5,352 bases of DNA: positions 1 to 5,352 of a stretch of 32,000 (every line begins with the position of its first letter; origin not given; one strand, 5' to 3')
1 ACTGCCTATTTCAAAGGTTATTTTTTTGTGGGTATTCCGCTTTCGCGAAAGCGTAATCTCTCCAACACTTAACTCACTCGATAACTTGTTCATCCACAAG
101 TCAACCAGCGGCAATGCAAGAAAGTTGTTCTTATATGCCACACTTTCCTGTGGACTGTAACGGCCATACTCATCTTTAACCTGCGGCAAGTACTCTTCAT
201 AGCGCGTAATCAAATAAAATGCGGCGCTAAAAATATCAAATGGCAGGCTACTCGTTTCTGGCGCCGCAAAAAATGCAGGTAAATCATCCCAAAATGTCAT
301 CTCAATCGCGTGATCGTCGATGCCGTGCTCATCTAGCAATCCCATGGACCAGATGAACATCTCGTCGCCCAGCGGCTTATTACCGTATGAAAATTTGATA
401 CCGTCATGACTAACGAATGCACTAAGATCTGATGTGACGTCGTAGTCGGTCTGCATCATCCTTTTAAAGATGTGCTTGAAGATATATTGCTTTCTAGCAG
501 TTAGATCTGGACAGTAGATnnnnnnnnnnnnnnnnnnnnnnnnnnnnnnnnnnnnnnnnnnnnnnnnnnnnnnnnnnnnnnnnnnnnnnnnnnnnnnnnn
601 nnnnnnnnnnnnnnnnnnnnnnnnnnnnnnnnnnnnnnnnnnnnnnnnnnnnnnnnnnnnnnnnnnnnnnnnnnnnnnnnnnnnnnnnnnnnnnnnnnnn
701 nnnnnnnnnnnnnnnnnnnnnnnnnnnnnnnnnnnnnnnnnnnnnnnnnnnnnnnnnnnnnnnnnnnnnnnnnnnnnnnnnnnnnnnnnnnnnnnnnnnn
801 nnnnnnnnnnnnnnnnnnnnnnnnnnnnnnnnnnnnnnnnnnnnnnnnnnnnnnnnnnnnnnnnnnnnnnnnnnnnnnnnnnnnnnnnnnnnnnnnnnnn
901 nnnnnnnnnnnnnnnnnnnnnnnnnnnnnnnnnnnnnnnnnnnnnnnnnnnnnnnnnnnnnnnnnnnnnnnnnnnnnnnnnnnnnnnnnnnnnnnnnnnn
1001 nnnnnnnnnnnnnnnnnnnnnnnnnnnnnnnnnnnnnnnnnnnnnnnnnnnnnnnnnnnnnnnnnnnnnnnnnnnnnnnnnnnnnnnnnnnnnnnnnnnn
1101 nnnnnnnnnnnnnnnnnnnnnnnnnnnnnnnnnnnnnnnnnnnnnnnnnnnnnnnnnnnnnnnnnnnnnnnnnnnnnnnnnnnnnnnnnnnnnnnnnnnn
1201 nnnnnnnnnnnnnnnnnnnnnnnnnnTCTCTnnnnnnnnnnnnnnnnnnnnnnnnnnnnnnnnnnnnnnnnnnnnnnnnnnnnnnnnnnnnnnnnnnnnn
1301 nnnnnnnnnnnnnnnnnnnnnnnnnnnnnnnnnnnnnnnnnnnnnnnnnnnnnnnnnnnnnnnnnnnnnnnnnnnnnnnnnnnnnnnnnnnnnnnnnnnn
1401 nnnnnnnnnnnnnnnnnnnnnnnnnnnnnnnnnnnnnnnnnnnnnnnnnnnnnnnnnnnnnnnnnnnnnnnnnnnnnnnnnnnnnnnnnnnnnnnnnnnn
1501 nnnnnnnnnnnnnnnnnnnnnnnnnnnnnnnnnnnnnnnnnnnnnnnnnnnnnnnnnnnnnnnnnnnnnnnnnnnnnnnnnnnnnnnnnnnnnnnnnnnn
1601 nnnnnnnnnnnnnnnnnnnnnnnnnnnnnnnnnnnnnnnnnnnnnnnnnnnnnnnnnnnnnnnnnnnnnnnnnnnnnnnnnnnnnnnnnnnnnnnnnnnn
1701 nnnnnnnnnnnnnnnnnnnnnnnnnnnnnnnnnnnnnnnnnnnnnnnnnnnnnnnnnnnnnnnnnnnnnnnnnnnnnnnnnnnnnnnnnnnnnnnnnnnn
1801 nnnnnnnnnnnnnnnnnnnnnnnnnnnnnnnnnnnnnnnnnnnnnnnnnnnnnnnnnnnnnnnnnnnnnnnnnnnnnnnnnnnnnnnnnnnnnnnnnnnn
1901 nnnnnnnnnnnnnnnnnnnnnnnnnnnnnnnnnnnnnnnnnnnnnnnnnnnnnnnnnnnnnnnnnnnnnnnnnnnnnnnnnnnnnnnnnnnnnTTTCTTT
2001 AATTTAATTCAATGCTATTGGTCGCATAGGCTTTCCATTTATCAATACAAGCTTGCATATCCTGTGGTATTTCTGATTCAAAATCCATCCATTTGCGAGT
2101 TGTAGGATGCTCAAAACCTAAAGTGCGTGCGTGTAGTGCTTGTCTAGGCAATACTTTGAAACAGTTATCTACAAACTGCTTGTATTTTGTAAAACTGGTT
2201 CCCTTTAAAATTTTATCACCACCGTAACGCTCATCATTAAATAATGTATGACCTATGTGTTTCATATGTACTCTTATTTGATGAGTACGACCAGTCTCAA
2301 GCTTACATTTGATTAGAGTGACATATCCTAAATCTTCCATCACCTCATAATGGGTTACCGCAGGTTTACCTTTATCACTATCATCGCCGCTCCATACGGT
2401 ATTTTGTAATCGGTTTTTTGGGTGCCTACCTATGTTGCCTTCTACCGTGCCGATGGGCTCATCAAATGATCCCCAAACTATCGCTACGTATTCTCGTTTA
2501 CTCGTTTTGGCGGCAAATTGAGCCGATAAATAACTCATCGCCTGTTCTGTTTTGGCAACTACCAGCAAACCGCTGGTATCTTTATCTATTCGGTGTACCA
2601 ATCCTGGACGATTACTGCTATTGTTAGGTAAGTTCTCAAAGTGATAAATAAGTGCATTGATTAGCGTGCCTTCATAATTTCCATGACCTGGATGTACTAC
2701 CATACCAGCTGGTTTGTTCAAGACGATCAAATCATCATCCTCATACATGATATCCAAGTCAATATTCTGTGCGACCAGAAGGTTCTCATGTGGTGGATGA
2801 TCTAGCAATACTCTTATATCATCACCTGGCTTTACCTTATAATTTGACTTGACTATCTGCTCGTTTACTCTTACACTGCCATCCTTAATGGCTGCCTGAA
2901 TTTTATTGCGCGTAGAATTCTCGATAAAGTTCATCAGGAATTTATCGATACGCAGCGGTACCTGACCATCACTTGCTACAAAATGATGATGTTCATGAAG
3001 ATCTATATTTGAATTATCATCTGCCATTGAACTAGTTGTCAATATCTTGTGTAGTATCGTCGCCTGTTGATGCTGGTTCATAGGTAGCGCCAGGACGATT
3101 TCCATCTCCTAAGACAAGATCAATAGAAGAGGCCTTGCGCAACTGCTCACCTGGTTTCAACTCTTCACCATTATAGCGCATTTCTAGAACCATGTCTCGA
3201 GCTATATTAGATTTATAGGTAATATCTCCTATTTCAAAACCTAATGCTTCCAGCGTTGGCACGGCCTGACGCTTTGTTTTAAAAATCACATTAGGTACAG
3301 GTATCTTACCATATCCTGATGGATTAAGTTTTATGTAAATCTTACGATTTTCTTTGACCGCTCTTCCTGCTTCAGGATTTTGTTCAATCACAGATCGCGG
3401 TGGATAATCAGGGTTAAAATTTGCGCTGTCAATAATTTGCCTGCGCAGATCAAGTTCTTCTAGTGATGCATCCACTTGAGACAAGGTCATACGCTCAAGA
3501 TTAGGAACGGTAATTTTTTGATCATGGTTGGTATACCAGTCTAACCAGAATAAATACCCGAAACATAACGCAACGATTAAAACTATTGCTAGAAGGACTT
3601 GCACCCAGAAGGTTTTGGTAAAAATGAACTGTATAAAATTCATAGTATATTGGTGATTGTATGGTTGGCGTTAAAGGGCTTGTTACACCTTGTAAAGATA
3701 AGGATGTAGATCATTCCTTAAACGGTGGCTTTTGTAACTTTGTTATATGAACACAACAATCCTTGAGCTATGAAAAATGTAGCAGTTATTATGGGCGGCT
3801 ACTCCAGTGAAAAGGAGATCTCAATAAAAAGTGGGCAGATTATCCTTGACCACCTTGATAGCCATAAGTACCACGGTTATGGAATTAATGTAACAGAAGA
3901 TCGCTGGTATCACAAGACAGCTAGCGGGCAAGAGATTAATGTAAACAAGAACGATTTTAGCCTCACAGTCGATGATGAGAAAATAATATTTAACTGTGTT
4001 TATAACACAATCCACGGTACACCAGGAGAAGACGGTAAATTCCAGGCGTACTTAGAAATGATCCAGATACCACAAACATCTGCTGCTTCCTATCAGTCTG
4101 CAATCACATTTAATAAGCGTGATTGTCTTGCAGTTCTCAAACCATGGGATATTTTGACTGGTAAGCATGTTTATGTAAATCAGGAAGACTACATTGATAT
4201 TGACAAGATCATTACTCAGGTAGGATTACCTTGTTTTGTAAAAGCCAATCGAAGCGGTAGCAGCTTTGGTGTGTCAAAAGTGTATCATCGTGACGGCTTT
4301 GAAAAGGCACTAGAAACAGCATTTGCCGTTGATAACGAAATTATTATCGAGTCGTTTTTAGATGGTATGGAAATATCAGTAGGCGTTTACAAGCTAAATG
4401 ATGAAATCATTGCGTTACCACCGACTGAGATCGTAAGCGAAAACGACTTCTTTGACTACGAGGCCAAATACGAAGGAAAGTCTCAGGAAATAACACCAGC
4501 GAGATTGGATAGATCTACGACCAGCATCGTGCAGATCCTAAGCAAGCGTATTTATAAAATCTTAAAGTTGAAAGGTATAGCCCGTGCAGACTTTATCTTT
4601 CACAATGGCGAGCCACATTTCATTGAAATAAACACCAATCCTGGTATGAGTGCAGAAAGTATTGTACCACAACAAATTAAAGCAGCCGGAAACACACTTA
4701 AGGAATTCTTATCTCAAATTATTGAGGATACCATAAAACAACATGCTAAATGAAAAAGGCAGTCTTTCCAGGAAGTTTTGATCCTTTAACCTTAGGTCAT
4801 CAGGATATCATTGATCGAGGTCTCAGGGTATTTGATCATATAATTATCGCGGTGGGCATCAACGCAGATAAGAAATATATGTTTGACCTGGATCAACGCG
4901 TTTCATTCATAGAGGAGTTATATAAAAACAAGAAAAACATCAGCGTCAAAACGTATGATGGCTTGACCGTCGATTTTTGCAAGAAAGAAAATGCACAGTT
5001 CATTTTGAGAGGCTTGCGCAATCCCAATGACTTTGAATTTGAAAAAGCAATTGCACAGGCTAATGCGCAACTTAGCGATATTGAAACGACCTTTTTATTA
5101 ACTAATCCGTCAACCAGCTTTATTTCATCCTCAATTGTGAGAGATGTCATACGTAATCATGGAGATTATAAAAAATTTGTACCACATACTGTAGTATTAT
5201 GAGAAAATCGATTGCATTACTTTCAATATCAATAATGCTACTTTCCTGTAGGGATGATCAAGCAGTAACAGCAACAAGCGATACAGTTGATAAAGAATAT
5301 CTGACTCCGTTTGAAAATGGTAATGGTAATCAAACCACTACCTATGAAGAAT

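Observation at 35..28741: A 14-22 bp perfect palindrome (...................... family) occurs 7 times in 32 kb, and every copy lies inside a protein-coding gene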

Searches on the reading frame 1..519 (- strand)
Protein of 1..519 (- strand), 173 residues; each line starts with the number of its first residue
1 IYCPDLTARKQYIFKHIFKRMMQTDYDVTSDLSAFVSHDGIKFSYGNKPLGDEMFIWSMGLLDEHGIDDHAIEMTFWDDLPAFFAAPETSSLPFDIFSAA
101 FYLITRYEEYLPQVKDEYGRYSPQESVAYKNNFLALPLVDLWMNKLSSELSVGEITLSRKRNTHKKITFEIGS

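Call 10: search_protein_families(library=pfam, proteins=[window:1-519:-])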
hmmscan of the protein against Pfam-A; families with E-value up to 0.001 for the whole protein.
window:1-519:- (173 aa): 1 family
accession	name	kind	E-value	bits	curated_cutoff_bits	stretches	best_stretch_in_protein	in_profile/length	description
PF23019.1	DUF7033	-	2.5e-26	92.3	27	1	92-165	1-74/90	Family of unknown function (DUF7033)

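Call 74: search_protein_families(library=ncbifam, proteins=[window:1-519:-], max_evalue=0.001)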
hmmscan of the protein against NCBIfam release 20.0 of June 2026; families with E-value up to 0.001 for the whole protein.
window:1-519:- (173 aa): 1 family
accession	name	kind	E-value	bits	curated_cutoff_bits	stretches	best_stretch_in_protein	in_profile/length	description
NF053580.1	deacetylase_VimE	equivalog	4.3e-11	42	440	1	92-167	86-162/431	UDP-2,3-diacetamido-2,3-dideoxy-alpha-D-glucuronate deacetylase VimE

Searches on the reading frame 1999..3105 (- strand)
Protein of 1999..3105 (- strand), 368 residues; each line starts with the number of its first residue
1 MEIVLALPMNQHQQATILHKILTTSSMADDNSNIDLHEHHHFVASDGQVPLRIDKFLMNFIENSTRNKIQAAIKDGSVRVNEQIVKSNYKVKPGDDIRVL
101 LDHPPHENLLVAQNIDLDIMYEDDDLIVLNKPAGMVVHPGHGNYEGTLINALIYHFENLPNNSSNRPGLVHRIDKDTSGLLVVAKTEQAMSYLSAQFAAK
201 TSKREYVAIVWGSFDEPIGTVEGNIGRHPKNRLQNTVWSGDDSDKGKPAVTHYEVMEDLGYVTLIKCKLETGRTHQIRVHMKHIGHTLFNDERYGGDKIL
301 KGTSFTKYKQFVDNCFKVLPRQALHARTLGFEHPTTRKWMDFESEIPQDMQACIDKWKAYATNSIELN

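Call 72: search_protein_families(library=pfam, proteins=[window:1999-3105:-], max_evalue=0.001)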
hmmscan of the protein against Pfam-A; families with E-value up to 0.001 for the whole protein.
window:1999-3105:- (368 aa): 2 families
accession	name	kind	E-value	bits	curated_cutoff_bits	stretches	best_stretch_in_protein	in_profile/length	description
PF00849.27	PseudoU_synth_2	-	4.2e-34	118.4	26.8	1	125-283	1-152/152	RNA pseudouridylate synthase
PF01479.30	S4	-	6.6e-10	39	22.8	1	52-97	2-48/48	S4 domain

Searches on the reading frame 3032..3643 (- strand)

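Call 72: search_protein_families(library=pfam, proteins=[window:3032-3643:-], max_evalue=0.001)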
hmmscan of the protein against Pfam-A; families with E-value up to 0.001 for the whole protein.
window:3032-3643:- (203 aa): 1 family
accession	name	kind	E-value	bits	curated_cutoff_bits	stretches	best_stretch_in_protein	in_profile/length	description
PF03793.24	PASTA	-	5.5e-17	61.9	23.2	2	44-107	1-63/64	PASTA domain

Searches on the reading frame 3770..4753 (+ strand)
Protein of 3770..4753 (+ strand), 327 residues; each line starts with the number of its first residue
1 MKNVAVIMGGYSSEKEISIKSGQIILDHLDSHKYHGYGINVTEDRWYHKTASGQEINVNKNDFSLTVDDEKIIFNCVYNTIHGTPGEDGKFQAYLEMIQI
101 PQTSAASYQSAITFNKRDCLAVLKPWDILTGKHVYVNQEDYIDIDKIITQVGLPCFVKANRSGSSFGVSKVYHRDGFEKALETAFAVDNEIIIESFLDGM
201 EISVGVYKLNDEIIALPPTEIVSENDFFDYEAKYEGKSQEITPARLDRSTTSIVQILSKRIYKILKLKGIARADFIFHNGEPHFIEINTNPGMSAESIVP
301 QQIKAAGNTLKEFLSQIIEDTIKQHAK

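Call 72: search_protein_families(library=pfam, proteins=[window:3770-4753:+], max_evalue=0.001)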
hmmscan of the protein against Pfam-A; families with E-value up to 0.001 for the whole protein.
window:3770-4753:+ (327 aa): 7 families
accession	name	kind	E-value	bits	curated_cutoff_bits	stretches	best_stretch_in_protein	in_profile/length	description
PF07478.18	Dala_Dala_lig_C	-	6.5e-49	166.6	24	1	125-319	11-204/204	D-ala D-ala ligase C-terminus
PF01820.27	Dala_Dala_lig_N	-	3e-20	73.4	34.6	1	3-103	1-119/121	D-ala D-ala ligase N-terminus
PF02655.19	ATP-grasp_3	-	8.5e-08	32.9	23.2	1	150-289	29-155/160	ATP-grasp domain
PF02222.28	ATP-grasp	-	7.3e-07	29.4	27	1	128-281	8-153/179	ATP-grasp domain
PF02786.22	CPSase_L_D2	-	6.6e-06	26.2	19.8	1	141-301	27-188/211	Carbamoyl-phosphate synthase L chain, ATP binding domain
PF13535.11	ATP-grasp_4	-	3e-05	24.1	27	1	152-295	2-154/160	ATP-grasp domain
PF01071.24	GARS_A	-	0.00027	21.2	27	0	127-220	14-112/194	Phosphoribosylglycinamide synthetase, ATP-grasp (A) domain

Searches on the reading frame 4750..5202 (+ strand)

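Call 72: search_protein_families(library=pfam, proteins=[window:4750-5202:+], max_evalue=0.001)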
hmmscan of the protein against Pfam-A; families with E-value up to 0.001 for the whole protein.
window:4750-5202:+ (150 aa): 2 families
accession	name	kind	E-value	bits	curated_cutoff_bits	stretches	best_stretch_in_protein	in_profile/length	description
PF01467.32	CTP_transf_like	-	2.6e-19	70.2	21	1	5-132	1-132/133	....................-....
PF08218.17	Citrate_ly_lig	-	9.8e-05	22.6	20.9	0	11-68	9-64/182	Citrate lyase ligase C-terminal domain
